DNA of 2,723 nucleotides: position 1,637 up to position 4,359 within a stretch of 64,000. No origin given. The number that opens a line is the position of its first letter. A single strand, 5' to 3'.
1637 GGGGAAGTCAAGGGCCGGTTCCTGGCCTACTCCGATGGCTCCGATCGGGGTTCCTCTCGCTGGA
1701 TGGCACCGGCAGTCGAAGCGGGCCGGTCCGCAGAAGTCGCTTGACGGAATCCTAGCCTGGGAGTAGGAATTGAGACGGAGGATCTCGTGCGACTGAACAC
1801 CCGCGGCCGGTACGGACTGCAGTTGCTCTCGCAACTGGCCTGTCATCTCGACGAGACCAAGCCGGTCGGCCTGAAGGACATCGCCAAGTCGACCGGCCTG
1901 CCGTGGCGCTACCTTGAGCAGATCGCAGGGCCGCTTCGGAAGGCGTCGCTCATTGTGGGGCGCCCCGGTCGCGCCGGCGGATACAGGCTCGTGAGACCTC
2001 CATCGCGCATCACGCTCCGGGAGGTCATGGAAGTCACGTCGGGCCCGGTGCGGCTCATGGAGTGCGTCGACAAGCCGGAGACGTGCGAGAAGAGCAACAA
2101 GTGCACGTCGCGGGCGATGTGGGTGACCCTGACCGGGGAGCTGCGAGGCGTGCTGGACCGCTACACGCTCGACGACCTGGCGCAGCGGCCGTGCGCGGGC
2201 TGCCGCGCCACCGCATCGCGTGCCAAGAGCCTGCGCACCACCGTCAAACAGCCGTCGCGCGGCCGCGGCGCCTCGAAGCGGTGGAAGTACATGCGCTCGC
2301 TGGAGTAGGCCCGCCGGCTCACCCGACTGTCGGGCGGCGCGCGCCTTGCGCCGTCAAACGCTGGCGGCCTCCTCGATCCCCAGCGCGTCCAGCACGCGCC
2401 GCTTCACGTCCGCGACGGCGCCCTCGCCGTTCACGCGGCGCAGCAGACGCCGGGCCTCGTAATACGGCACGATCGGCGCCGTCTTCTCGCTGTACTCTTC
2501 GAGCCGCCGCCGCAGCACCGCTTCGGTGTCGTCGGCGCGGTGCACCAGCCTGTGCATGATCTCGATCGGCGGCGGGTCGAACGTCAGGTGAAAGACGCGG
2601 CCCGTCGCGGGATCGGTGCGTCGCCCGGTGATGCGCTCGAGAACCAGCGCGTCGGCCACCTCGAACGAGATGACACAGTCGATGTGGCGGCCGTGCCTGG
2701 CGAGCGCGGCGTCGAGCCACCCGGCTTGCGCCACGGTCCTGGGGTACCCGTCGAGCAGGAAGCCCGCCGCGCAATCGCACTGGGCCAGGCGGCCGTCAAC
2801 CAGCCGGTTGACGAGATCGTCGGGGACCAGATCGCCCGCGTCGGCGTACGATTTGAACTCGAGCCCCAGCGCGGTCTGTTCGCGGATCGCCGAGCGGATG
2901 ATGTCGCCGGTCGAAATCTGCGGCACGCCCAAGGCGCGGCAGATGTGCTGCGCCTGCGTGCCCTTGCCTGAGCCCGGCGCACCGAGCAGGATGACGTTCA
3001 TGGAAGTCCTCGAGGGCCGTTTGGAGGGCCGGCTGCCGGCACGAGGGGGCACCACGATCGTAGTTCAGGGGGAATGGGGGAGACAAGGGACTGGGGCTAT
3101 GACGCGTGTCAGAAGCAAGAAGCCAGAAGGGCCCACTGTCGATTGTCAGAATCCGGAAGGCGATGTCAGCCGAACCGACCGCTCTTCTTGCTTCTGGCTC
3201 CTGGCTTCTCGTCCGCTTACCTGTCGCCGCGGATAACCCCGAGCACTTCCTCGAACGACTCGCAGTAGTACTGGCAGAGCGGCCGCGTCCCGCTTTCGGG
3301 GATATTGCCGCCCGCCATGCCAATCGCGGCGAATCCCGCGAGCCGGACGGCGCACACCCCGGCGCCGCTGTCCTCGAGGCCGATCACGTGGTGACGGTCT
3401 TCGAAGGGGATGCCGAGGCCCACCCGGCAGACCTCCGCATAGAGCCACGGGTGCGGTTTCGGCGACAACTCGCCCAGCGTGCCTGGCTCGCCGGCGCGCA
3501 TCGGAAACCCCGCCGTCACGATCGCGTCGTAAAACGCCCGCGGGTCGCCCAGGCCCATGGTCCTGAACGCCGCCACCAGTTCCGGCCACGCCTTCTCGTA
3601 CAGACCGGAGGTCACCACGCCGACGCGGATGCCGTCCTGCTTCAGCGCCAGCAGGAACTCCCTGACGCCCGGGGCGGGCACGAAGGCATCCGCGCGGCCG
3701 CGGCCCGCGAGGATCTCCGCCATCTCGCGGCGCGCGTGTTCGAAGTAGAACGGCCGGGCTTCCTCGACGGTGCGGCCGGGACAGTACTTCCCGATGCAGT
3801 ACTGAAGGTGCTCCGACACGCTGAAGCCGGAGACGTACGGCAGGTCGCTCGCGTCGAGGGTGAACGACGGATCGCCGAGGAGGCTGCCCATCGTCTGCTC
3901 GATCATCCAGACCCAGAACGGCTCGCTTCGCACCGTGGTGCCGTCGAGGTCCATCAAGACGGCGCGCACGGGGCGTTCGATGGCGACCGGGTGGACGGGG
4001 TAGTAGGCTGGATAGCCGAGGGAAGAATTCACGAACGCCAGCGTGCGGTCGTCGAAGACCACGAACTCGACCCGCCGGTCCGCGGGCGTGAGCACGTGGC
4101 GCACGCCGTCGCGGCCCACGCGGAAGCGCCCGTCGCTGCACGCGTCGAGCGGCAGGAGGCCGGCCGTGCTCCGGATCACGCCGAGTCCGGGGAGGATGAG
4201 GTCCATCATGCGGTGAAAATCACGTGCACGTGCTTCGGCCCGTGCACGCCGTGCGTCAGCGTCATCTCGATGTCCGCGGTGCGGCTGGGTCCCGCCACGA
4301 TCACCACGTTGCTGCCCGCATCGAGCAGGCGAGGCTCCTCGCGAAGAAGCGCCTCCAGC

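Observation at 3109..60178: Family of intergenic elements built from tandem heptamers that share the phase A-G-N-N-G-C-N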

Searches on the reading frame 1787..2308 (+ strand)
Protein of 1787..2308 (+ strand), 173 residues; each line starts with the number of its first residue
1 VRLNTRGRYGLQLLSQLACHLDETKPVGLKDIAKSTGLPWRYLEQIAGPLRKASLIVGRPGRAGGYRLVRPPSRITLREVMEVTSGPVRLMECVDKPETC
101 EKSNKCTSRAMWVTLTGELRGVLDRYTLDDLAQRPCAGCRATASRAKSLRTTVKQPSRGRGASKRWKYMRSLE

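Call 59: search_protein_families(library=pfam, proteins=[window:1787-2308:+], max_evalue=0.00001)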
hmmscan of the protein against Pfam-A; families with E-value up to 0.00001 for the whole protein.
window:1787-2308:+ (173 aa): 1 family
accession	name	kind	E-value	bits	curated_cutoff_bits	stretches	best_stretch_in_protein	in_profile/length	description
PF02082.26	Rrf2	-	1.1e-30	106.9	30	1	3-133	1-131/132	Iron-dependent Transcriptional regulator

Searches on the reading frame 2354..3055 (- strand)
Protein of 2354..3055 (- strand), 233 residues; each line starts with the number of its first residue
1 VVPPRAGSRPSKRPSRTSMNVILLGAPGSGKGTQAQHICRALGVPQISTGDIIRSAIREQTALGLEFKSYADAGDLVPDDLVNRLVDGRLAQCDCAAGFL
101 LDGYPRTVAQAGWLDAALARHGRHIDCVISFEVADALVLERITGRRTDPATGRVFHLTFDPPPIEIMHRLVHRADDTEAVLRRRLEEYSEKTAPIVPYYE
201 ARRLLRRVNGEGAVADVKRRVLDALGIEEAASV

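Call 59: search_protein_families(library=pfam, proteins=[window:2354-3055:-], max_evalue=0.00001)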
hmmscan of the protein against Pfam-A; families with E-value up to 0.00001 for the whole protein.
window:2354-3055:- (233 aa): 3 families
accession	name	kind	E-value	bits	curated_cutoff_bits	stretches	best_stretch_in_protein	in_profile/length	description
PF00406.28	ADK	-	4.7e-49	166.8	26.8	1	23-202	1-149/151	Adenylate kinase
PF13207.12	AAA_17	-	5.8e-25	88.6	27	1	24-147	1-124/136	AAA domain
PF13671.12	AAA_33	-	2.8e-07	31.4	27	0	21-148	2-121/143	AAA domain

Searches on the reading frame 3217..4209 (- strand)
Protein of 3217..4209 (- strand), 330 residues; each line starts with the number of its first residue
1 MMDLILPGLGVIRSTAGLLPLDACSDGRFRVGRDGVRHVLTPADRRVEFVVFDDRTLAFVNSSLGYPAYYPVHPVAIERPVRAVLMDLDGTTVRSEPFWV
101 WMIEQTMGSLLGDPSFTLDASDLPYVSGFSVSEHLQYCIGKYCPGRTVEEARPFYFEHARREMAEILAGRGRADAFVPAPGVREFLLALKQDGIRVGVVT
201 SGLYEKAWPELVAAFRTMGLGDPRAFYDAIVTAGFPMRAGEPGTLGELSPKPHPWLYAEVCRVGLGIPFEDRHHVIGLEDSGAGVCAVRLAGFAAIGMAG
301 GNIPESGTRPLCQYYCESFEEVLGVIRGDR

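Call 59: search_protein_families(library=pfam, proteins=[window:3217-4209:-], max_evalue=0.00001)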
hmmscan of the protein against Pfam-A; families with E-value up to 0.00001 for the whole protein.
window:3217-4209:- (330 aa): 2 families
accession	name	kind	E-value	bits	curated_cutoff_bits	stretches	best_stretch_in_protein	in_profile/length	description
PF00702.32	Hydrolase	-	6.3e-10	40.2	26.4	1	81-289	1-188/191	haloacid dehalogenase-like hydrolase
PF13419.12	HAD_2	-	5.8e-08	33.5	23.8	1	84-211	1-113/178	Haloacid dehalogenase-like hydrolase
